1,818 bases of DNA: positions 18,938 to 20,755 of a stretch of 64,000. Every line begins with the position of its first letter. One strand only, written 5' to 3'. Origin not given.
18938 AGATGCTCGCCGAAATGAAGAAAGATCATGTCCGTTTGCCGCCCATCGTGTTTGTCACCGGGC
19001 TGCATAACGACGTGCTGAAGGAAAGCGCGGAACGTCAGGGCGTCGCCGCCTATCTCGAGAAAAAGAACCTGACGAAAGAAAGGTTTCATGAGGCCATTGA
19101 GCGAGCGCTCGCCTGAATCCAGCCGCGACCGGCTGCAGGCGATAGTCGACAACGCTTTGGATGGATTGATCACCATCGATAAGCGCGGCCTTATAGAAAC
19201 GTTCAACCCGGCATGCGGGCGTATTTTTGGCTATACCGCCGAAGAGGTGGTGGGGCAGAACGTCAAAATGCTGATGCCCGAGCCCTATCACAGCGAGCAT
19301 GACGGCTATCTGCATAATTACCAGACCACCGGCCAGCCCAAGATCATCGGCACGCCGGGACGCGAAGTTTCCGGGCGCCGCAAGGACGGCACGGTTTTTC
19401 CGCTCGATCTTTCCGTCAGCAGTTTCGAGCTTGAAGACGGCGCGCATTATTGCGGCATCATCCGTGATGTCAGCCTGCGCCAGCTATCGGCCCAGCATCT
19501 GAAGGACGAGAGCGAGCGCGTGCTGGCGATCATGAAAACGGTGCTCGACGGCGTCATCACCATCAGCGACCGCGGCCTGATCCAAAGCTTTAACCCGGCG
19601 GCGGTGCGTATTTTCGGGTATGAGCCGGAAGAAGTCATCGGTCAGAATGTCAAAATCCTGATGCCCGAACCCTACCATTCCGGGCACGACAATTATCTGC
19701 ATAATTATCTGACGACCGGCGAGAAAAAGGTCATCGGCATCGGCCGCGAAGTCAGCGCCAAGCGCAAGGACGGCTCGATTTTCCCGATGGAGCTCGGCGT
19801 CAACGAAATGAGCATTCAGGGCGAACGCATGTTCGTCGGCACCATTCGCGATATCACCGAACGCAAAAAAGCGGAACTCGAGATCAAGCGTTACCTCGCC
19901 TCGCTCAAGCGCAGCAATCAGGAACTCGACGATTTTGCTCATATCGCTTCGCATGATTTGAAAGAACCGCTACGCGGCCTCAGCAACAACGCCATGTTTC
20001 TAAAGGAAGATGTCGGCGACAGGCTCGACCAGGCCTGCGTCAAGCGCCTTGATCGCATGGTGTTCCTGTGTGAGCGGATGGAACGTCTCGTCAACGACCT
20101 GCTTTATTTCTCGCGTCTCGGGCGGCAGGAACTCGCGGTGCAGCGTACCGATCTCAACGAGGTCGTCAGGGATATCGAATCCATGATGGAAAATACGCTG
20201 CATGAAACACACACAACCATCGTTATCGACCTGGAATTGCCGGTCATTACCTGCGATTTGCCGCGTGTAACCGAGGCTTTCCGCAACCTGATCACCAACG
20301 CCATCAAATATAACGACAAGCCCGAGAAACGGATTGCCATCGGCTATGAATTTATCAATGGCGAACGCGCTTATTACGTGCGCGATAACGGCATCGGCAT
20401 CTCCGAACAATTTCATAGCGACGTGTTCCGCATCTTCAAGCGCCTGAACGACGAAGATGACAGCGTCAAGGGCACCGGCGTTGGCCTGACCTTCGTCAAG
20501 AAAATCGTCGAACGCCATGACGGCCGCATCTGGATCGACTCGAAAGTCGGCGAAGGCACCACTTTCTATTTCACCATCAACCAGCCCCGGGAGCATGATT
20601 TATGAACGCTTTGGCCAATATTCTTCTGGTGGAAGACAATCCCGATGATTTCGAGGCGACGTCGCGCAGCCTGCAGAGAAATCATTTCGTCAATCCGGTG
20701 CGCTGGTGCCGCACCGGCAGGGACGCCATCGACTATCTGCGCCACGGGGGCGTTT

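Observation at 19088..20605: Histidine kinase with two tandem FixL-type heme-PAS domains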

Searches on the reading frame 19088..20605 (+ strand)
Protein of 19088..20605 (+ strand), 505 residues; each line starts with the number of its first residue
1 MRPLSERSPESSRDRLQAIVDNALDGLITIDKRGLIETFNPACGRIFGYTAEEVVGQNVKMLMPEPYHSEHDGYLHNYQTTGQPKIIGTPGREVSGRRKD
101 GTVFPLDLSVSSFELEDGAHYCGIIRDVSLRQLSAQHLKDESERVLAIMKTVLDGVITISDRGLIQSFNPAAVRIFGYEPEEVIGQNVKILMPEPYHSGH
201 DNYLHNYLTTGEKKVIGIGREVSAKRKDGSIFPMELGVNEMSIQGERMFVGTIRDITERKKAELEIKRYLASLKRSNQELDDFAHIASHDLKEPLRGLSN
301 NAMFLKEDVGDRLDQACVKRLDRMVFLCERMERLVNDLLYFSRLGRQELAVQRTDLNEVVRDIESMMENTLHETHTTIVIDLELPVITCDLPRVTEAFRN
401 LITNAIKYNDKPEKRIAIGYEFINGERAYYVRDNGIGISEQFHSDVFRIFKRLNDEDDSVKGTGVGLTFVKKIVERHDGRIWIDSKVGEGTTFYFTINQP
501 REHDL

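Call 3: search_protein_families(library=pfam, proteins=[window:19088-20605:+], max_evalue=0.01)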
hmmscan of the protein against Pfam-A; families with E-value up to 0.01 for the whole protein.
window:19088-20605:+ (505 aa): 8 families
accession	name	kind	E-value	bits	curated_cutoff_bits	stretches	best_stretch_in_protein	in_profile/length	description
PF00989.32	PAS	-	2.5e-35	121.3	22.6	2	15-128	2-113/113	PAS fold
PF13426.13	PAS_9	-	1.7e-27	96.2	27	2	154-258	2-103/103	PAS domain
PF02518.31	HATPase_c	-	2.5e-23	83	26.4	1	390-499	2-109/111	Histidine kinase-, DNA gyrase B-, and HSP90-like ATPase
PF24820.1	Diguanyl_cycl_sensor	-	2.5e-15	56.8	28.1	2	25-117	7-100/109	Diguanylate cyclase-like sensor domain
PF13188.13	PAS_8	-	4.8e-14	52.1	21.8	2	15-64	2-48/65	PAS domain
PF08448.16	PAS_4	-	1.4e-09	38.6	23.1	2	154-260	6-109/110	PAS fold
PF00512.31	HisKA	-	6.5e-09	36.2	26.9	1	280-345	2-64/66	His Kinase A (phospho-acceptor) domain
PF08447.18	PAS_3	-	5.1e-06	27.1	25.6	0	168-234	4-68/89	PAS fold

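Call 4: search_solved_structures(query=window:19088-20605:+, max_evalue=0.001, show_alignments=4)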
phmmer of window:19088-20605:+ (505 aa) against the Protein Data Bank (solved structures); distinct sequences matched with E-value up to 0.001: 83 (the best 60 are shown).
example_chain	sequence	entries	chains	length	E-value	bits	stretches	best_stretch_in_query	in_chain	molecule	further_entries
9ys3_A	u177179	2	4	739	2.8e-43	151.6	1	256-498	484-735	Bacteriophytochrome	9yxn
8uph_A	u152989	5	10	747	2.9e-43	151.6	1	256-498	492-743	Bacteriophytochrome (Light-regulated signal transduction histidine kinase)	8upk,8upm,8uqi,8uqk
8f71_A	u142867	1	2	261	1.3e-38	136.3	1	266-503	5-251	Histidine kinase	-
1d06_A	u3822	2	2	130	1.3e-36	129.6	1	144-257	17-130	nitrogen fixation regulatory protein fixL | FIXL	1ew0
8js5_A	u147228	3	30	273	6.7e-34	120.7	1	117-267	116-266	Sensor protein FixL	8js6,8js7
1dp6_A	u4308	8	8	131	1.2e-32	116.5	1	145-266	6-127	FIXL PROTEIN | SENSOR PROTEIN FIXL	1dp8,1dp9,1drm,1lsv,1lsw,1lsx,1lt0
2cmn_A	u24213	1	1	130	2.3e-32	115.6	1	145-266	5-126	SENSOR PROTEIN FIXL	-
1y28_A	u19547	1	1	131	8.2e-32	113.8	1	145-266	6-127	Sensor protein fixL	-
1xj4_A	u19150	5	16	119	2.6e-31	112.1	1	151-266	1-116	Sensor protein fixL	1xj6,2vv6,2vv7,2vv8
1xj2_A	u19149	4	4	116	1.2e-30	110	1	154-266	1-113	Sensor protein fixL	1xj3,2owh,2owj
4jas_A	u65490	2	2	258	1.4e-29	106.4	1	268-501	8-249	Histidine kinase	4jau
6azr_A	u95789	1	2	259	2.7e-29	105.5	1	268-501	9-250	Sensor histidine kinase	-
5uht_A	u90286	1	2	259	2.8e-29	105.4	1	268-501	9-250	Sensor histidine kinase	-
3dge_A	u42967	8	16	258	2.9e-29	105.4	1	268-501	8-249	Sensor protein | Histidine kinase | Sensor histidine kinase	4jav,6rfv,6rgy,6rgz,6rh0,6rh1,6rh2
2c2a_A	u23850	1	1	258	2.9e-29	105.4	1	268-501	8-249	SENSOR HISTIDINE KINASE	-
4gcz_A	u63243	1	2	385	5.4e-23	84.7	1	165-499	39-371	Blue-light photoreceptor, Sensor protein fixL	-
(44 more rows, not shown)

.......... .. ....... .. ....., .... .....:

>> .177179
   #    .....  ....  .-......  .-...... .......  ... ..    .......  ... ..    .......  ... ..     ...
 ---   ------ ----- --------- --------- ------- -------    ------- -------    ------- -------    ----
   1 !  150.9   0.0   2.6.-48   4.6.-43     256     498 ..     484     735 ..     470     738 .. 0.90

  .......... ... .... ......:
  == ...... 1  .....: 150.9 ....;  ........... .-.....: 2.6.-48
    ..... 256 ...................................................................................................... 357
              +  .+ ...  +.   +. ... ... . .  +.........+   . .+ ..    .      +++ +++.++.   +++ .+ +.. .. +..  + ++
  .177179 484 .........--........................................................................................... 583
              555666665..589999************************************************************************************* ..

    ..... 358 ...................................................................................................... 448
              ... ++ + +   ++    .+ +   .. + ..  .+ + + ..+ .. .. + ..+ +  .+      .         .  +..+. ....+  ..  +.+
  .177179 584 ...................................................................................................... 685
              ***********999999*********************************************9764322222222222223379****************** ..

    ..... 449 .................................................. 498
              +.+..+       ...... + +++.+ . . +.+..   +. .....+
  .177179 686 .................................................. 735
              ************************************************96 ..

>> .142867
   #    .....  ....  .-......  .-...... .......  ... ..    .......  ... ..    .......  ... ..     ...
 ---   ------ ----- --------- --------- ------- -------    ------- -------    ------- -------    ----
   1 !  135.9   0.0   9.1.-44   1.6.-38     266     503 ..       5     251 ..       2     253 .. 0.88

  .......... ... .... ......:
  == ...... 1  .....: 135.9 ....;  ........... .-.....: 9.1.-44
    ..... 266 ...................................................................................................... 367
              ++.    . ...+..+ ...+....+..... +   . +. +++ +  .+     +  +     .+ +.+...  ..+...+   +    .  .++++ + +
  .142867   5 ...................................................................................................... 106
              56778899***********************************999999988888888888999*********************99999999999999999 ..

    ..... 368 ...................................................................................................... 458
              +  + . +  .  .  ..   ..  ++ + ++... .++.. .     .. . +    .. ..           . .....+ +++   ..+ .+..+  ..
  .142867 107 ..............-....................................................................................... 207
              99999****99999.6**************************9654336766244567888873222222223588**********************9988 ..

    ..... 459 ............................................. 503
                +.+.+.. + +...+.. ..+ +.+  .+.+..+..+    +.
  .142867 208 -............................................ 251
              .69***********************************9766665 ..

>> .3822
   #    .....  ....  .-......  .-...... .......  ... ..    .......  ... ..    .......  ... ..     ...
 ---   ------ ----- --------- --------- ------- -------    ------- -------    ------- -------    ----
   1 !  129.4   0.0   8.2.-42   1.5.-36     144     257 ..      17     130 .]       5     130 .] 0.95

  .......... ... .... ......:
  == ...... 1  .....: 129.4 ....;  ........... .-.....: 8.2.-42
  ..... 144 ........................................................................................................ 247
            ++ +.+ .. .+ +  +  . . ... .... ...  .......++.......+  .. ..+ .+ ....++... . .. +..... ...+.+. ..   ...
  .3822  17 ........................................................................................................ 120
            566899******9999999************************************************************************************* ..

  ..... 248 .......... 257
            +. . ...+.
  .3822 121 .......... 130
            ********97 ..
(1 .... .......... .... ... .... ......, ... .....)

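Call 6: find_homologous_proteins(query=window:19088-20605:+, max_evalue=1e-20)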
Query window:19088-20605:+ (505 aa): 7988 proteins with E <= 1e-20 among 8000 candidates; the best 120 are listed.
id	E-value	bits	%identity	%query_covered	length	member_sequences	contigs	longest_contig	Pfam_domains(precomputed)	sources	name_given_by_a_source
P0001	0.0e+0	1143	100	100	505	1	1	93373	PF08447.19,PF13426.14,PF13188.14,PF24820.2,PF08448.17,PF02518.32,PF00512.32,PF00989.32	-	-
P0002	0.0e+0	1092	56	50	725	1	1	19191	PF08447.19,PF13426.14,PF21370.5,PF11041.14,PF22010.3,PF13188.14,PF25421.2,PF24820.2,PF14136.12,PF08448.17,PF00989.32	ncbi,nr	ncbi:MAG: Histidine kinase [Planctomycetaceae bacterium]|nr:Histidine kinase [Planctomycetaceae bact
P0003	7.8e-285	963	66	98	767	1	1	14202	PF13596.13,PF08447.19,PF13426.14,PF13188.14,PF12860.14,PF24820.2,PF08448.17,PF02518.32,PF00512.32,PF00989.32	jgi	jgi:PAS domain S-box-containing protein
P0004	6.2e-284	960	52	95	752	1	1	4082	PF13596.13,PF08447.19,PF13426.14,PF21370.5,PF13188.14,PF12860.14,PF24820.2,PF08448.17,PF02518.32,PF00512.32,PF00989.32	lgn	-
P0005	7.6e-276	934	65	98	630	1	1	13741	PF13596.13,PF08447.19,PF13426.14,PF13188.14,PF12860.14,PF24820.2,PF08448.17,PF02518.32,PF00512.32,PF00989.32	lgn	-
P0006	2.4e-272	922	51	97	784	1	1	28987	PF08447.19,PF13426.14,PF11041.14,PF13188.14,PF25421.2,PF24820.2,PF00948.27,PF08448.17,PF02518.32,PF00512.32,PF00989.32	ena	-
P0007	1.1e-267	907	64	98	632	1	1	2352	PF13596.13,PF08447.19,PF13426.14,PF13188.14,PF12860.14,PF24820.2,PF08448.17,PF02518.32,PF00512.32,PF00989.32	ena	-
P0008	1.2e-260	883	62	97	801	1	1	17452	PF08447.19,PF13426.14,PF13188.14,PF24820.2,PF08448.17,PF02518.32,PF00512.32,PF00989.32,PF25487.2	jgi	jgi:two-component system sensor kinase FixL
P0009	4.4e-259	878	68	98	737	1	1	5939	PF13596.13,PF08447.19,PF13426.14,PF13188.14,PF24820.2,PF08448.17,PF02518.32,PF00512.32,PF00989.32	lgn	-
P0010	2.5e-258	876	56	98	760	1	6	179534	PF08447.19,PF13426.14,PF21370.5,PF13188.14,PF12860.14,PF24820.2,PF08448.17,PF02518.32,PF00512.32,PF00989.32,PF23431.2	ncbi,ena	-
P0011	4.9e-257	871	61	99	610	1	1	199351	PF13426.14,PF13188.14,PF12860.14,PF24820.2,PF08448.17,PF02518.32,PF00512.32,PF00989.32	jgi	jgi:two-component system, LuxR family, sensor kinase FixL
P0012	3.4e-256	869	62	95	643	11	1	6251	PF08447.19,PF13426.14,PF13188.14,PF12860.14,PF24820.2,PF08448.17,PF02518.32,PF00512.32,PF00989.32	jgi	jgi:two-component system, LuxR family, sensor kinase FixL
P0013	1.2e-246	837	52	97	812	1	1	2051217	PF08447.19,PF13426.14,PF13188.14,PF24820.2,PF00948.27,PF13991.12,PF08448.17,PF02518.32,PF00512.32,PF00989.32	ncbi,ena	-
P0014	1.8e-245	833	52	98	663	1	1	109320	PF08447.19,PF13426.14,PF13188.14,PF24820.2,PF00948.27,PF08448.17,PF02518.32,PF00512.32,PF00989.32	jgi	jgi:two-component system sensor kinase FixL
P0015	6.5e-244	828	59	98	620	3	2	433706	PF08447.19,PF13426.14,PF13188.14,PF25421.2,PF24820.2,PF08448.17,PF02518.32,PF00512.32,PF00989.32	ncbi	-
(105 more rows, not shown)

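Call 18: find_related_loci(query=A1, collection=genome_contigs, flank=8000)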
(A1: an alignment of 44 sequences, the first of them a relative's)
Query A1 (505 aa) in genome_contigs; peptide patterns used: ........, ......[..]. (x = any residue, [..] = any of these).
600 stretches matched a pattern (row limit reached: there are more); 568 encode a relative of the query (tblastn E <= 1e-3); the best 80 are kept; 80 distinct loci.
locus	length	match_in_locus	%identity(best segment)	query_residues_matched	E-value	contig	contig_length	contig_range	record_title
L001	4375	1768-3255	59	4-498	0e+0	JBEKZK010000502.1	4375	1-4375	MAG: Xanthobacteraceae bacterium isolate SPRUCE 697 SPRUCE_697_502, whole genome shotgun sequence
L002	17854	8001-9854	59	1-497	0e+0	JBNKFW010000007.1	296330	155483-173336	MAG: Opitutaceae bacterium isolate E1E2.bin.44.strict NODE_7_length_296330_cov_15.950792, whole genome shotgun sequence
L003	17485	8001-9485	57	2-501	0e+0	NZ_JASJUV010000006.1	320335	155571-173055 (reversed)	Pseudoalteromonas ardens strain R96 NODE_6_length_320335_cov_25.246176, whole genome shotgun sequence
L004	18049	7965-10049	53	7-497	8e-170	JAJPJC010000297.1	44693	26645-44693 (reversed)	MAG: Isosphaeraceae bacterium isolate Centralia_MAG_412 k107_15612888, whole genome shotgun sequence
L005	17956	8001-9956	53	8-498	8e-169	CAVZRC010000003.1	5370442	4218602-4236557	MAG: uncultured Planctomycetota bacterium isolate MFD09671.bin.2.109 genome assembly, contig: contig_1962, whole genome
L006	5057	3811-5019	62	15-419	3e-171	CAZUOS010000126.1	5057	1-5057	MAG TPA_asm: uncultured Azospirillum sp. isolate SRP135725_co3_511 genome assembly, contig: NODE_24817_length_5057_cov_8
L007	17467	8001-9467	52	2-497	2e-162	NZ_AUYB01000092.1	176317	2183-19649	Pseudoalteromonas luteoviolacea DSM 6061 contig_3, whole genome shotgun sequence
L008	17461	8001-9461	55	15-502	9e-180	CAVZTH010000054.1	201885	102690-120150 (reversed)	MAG: uncultured Alphaproteobacteria bacterium isolate MFD09495.bin.2.25 genome assembly, contig: contig_7983, whole geno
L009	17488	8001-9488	51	2-497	7e-160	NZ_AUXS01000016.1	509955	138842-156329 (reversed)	Pseudoalteromonas luteoviolacea NCIMB 1944 contig_16, whole genome shotgun sequence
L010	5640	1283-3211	49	2-499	3e-161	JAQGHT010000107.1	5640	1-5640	MAG: Planctomycetaceae bacterium isolate RYN_440 scaffold_2370463, whole genome shotgun sequence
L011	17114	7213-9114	50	2-499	2e-157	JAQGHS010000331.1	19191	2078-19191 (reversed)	MAG: Planctomycetaceae bacterium isolate RYN_439 scaffold_1429843, whole genome shotgun sequence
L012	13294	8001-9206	59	17-502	2e-156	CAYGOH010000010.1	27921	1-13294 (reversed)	MAG TPA_asm: uncultured Sphingobium sp. isolate ERP116193_co1_356 genome assembly, contig: NODE_4687_length_27921_cov_4.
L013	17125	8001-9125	60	16-504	2e-151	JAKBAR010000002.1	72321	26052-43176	MAG: Proteobacteria bacterium isolate ZJ2.bin63 NODE_299_length_72321_cov_1.772654, whole genome shotgun sequence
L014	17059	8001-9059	63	18-497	8e-148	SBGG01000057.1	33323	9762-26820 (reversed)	MAG: Sphingomonadales bacterium isolate M0605 scaffold_142_1, whole genome shotgun sequence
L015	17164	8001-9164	57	16-499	1e-142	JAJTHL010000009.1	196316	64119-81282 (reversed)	MAG: Alphaproteobacteria bacterium isolate CoA8N_C25 k141_206405_flag_1_multi_21_0000_len_196316, whole genome shotgun s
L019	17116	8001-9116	60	11-504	5e-141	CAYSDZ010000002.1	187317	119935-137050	MAG TPA_asm: uncultured Alteromonas sp. isolate SRP268394_co2_94 genome assembly, contig: NODE_36_length_187317_cov_53.3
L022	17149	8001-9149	53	10-502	1e-133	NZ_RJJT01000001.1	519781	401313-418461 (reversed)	Rhizobium pisi strain DSM 30132 Scaffold1_1, whole genome shotgun sequence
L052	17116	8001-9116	75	4-502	0e+0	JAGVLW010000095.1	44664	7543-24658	MAG: Alphaproteobacteria bacterium isolate SW_3 c_000000142021, whole genome shotgun sequence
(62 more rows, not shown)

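Call 32: predict_structure(alignment_id=A1)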
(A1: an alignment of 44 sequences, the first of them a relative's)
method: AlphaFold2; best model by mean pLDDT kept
length: 505 residues; sequences in the alignment: 44
mean_pLDDT: 83.7   pTM: 0.44
mean pLDDT of the five models: 83.7, 83.4, 81.7, 81.3, 79.9
residues with pLDDT >= 90: 234; 70-90: 199; 50-70: 46; < 50: 26
segments of 3 or more residues with pLDDT < 50: 1-8, 452-465, 502-505
pLDDT, mean of each block of 10 residues (from residue 1): 45 64 82 92 93 94 89 85 74 88 90 88 89 82 74 83 92 94 94 84 84 71 93 91 88 91 86 76 76 86 91 95 93 80 64 93 90 95 92 89 90 96 93 90 71 43 57 87 90 88 43
secondary structure, 60 per line:
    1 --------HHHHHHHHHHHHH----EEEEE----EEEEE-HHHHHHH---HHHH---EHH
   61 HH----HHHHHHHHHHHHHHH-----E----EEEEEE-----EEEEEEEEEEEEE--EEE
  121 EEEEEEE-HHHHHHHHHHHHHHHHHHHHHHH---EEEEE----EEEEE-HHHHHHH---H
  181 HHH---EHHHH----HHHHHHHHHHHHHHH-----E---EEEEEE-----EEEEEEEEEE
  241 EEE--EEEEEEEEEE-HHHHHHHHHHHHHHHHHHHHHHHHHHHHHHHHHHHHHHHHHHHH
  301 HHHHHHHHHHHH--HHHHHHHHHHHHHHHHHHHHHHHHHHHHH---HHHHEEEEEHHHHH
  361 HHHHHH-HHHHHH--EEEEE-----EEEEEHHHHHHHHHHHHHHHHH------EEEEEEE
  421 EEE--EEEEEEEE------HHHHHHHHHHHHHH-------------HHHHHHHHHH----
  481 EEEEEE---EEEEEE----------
elements in order: H9-21 E26-30 E35-39 H41-47 H51-54 H59-62 H67-81 E92-97 E103-115 E118-127 H129-151 E155-159 E164-168 H170-176 H180-183 H188-191 H196-210 E220-225 E231-243 E246-255 H257-312 H315-343 H347-350 E351-355 H356-366 H368-373 E376-380 E386-390 H391-407 E414-423 E426-433 H440-453 H467-476 E481-486 E490-495
